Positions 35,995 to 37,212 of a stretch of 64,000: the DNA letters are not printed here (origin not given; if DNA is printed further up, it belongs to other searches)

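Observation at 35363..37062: RimK-type ATP-grasp ligase translationally coupled (TAATG) to an EgtC/YafJ-type Ntn amidotransferase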

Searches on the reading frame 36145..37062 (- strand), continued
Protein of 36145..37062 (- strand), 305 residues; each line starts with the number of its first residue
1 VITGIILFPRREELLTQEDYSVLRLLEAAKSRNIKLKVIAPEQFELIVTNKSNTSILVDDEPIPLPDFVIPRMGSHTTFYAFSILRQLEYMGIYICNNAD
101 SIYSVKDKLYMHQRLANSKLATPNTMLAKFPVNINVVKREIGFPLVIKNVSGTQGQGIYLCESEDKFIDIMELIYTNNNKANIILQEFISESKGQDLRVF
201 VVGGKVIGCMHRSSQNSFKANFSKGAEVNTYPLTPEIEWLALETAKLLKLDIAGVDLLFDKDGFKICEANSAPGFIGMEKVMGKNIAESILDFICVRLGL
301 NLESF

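Call 67: search_dna_similar(query=window:36145-37062:-, collection=phages, mode=protein, max_rows=25)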
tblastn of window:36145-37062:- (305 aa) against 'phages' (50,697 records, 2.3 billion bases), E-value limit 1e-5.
Records with a match: 28; places in all: 29; records where one place covers at least 80% of the query: 20.
Best place of each record, by identity: <60% 28.
By first word of the organism name: Cyanophage 9; Synechococcus 7; Methylophilales 4; Bacteriophage 3; Yersinia 2; Pelagibacter 1; Escherichia 1; Salmonella 1.
By host as written in the record: Synechococcus 12; - 4; Methylophilales_sp._H5P1 4; Synechococcus sp. 3; Yersinia ruckeri 1; Yersinia ruckeri serovar I strain RS41 1; Candidatus Pelagibacter ubique HTCC1062 1; Escherichia coli O157:H7 ATCC 43895 1; and 1 more.
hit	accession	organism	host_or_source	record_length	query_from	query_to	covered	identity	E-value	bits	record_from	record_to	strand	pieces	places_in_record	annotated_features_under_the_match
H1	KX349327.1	Cyanophage S-RIM12_WH_07_0310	USA: Vineyard Sound, Massachusetts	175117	15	299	93%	44.1%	9e-78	263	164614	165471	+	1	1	ribosomal protein S6 glutaminyl transferase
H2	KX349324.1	Cyanophage S-RIM12_W1_12_0610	Synechococcus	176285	15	299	93%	44.1%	9e-78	263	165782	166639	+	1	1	ribosomal protein S6 glutaminyl transferase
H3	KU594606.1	Cyanophage S-RIM32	Synechococcus sp.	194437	15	299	93%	44.1%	2e-75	256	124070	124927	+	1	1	hypothetical protein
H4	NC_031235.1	Cyanophage S-RIM32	Synechococcus sp.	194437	15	299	93%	44.1%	2e-75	256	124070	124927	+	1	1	ribosomal protein S6 glutaminyl transferase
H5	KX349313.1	Cyanophage S-RIM12 isolate RW_06_0310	Synechococcus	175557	15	299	93%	43.7%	2e-76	259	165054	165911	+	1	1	ribosomal protein S6 glutaminyl transferase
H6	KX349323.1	Cyanophage S-RIM12 isolate W1_08_0910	Synechococcus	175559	15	299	93%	43.7%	2e-76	259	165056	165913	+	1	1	ribosomal protein S6 glutaminyl transferase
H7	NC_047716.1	Cyanophage S-RIM12 isolate RW_06_0310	Synechococcus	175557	15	299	93%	43.7%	2e-76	259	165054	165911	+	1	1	ribosomal protein S6 glutaminyl transferase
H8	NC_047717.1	Cyanophage S-RIM12 isolate W1_08_0910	Synechococcus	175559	15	299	93%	43.7%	2e-76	259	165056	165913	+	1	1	ribosomal protein S6 glutaminyl transferase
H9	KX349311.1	Cyanophage S-RIM12_RW_04_0310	Synechococcus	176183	15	299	93%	43.7%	2e-76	259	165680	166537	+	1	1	ribosomal protein S6 glutaminyl transferase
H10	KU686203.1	Synechococcus phage S-CAM8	Synechococcus sp.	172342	15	297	93%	43.3%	3e-74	253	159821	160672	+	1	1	ribosomal protein S6 glutaminyl transferase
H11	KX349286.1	Synechococcus phage S-RIM8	Synechococcus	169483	15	297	93%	43.0%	2e-75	256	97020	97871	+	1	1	ribosomal protein S6 glutaminyl transferase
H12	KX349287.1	Synechococcus phage S-RIM8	Synechococcus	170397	15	297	93%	43.0%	2e-75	256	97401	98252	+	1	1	ribosomal protein S6 glutaminyl transferase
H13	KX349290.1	Synechococcus phage S-RIM8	Synechococcus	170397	15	297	93%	43.0%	2e-75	256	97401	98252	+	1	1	ribosomal protein S6 glutaminyl transferase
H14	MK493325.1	Synechococcus phage S-RIM8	Synechococcus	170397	15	297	93%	43.0%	2e-75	256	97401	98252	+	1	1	hypothetical protein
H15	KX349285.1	Synechococcus phage S-RIM8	Synechococcus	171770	15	297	93%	43.0%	2e-75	256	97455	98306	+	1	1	ribosomal protein S6 glutaminyl transferase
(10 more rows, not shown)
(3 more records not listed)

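Call 72: get_annotated_region(hit=H4, flank=4000)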
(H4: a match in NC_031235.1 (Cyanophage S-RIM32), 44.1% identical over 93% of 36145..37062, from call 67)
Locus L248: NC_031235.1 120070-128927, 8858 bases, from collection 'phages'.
description: Cyanophage S-RIM32 isolate RW_108_0702, complete genome.
organism: Cyanophage S-RIM32 (NCBI taxid 1278479)
taxonomy: Viruses; Duplodnaviria; Heunggongvirae; Uroviricota; Caudoviricetes; Kyanoviridae; Bristolvirus; Bristolvirus rhodeisland
host: Synechococcus sp.; source: -; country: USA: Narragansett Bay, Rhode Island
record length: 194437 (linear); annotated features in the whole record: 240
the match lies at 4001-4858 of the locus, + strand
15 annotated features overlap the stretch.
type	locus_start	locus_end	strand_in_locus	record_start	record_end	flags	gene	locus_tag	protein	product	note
CDS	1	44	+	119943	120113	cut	-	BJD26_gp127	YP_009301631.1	hypothetical protein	-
CDS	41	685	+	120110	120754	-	-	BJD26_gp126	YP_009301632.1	head maturation protease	-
CDS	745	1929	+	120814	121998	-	-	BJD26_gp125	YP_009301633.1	head scaffolding protein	-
CDS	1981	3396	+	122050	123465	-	-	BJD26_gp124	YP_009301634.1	major head protein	major capsid protein gp23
CDS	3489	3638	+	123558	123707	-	-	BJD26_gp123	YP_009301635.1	hypothetical protein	-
CDS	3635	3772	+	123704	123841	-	-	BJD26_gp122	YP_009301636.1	hypothetical protein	-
CDS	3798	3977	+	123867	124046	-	-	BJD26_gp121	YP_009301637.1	hypothetical protein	-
CDS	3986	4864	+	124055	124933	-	-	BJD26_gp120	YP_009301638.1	ribosomal protein S6 glutaminyl transferase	-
CDS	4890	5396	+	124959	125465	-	-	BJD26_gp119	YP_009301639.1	tail completion protein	-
CDS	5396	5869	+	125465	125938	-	-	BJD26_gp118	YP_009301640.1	UvsY-like recombination mediator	-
CDS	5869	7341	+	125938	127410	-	-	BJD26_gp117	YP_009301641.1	DNA helicase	DNA helicase UvsW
CDS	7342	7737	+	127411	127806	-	-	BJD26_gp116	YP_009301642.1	methylamine utilization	-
CDS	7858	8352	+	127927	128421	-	-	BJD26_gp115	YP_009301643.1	late sigma transcription factor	-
CDS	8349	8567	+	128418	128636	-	-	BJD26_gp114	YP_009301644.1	hypothetical protein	-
CDS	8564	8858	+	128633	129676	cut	-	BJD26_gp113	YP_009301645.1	SbcD-like subunit of palindrome specific endonuclease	Phage recombination-related endonuclease gp47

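Call 76: search_protein_families(library=phrogs, proteins=[window:36145-37062:-], max_evalue=0.00001)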
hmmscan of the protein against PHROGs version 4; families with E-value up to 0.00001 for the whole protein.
window:36145-37062:- (305 aa): 1 family
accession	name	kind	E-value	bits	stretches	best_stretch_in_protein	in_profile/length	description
phrog_2599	-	moron, auxiliary metabolic gene and host takeover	6.6e-29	102.1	1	72-281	84-294/708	ribosomal protein S6 glutaminyl transferase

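Call 77: search_protein_families(library=padloc, proteins=[window:36145-37062:-, L024:6934-7656:+], max_evalue=0.00001)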
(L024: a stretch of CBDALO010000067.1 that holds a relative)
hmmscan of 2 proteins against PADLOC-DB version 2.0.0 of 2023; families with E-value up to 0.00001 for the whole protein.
window:36145-37062:- (305 aa): 0 families

L024:6934-7656:+ (241 aa): 23 families
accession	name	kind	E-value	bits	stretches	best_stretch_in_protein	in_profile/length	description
PDLC04047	PD-T4-6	-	2.4e-15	54.4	1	13-158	7-148/327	-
PDLC04053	PD-T4-6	-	1.9e-13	48.6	1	17-174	10-158/311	-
PDLC04138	mad6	-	8.2e-13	46.1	1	15-158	50-190/659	mads_6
PDLC04042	PD-T4-6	-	9.3e-13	46.5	1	11-174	4-156/292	-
PDLC04049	PD-T4-6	-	2.1e-11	41.3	1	16-159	11-152/442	-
PDLC04054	PD-T4-6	-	6.5e-11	40.2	1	16-158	11-148/347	-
PDLC04051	PD-T4-6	-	7.6e-11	39.6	1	13-161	29-177/476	-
PDLC03921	MkoA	-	1.3e-10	37.7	1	59-182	533-646/1607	-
PDLC04044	PD-T4-6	-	2.5e-10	38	1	13-158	29-176/372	-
PDLC04060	PD-T4-6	-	2.8e-10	37.7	1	11-158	3-145/486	-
PDLC04055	PD-T4-6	-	8.4e-10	36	1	11-161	66-212/496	-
PDLC04058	PD-T4-6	-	2.9e-08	31.2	1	78-160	73-153/460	-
PDLC04041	PD-T4-6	-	3.1e-08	31.3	1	9-172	22-176/443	-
PDLC04048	PD-T4-6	-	6.3e-08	30.4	1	11-158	5-148/354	-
PDLC04039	PD-T4-6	-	8.5e-08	29.6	1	7-165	6-158/458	-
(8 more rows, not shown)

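Call 87: predict_structure(alignment_id=A1)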
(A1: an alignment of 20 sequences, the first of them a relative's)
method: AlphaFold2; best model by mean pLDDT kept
length: 305 residues; sequences in the alignment: 20
mean_pLDDT: 70.2   pTM: 0.68
mean pLDDT of the five models: 70.2, 66.2, 65.6, 62.6, 57.7
residues with pLDDT >= 90: 78; 70-90: 96; 50-70: 59; < 50: 72
segments of 3 or more residues with pLDDT < 50: 121-135, 137-164, 177-190, 216-225, 303-305
pLDDT, mean of each block of 10 residues (from residue 1): 92 89 91 94 84 82 93 84 92 91 77 62 34 45 36 34 51 46 36 71 88 57 57 76 85 78 60 60 82 88 48
secondary structure, 60 per line:
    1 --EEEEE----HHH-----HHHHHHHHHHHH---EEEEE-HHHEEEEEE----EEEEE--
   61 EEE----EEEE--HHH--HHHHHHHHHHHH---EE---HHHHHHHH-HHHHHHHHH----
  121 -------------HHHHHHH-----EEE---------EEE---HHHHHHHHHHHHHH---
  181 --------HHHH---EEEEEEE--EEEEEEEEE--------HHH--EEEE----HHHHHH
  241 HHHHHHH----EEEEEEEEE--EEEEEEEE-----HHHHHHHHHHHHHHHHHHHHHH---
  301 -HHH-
elements in order: E3-7 H20-31 E35-39 E44-49 E54-58 E61-63 E68-71 H79-90 H99-106 H108-116 H134-140 E146-148 E158-160 H164-177 H189-192 E196-202 E205-213 E227-230 H235-247 E252-260 E263-270 H276-297
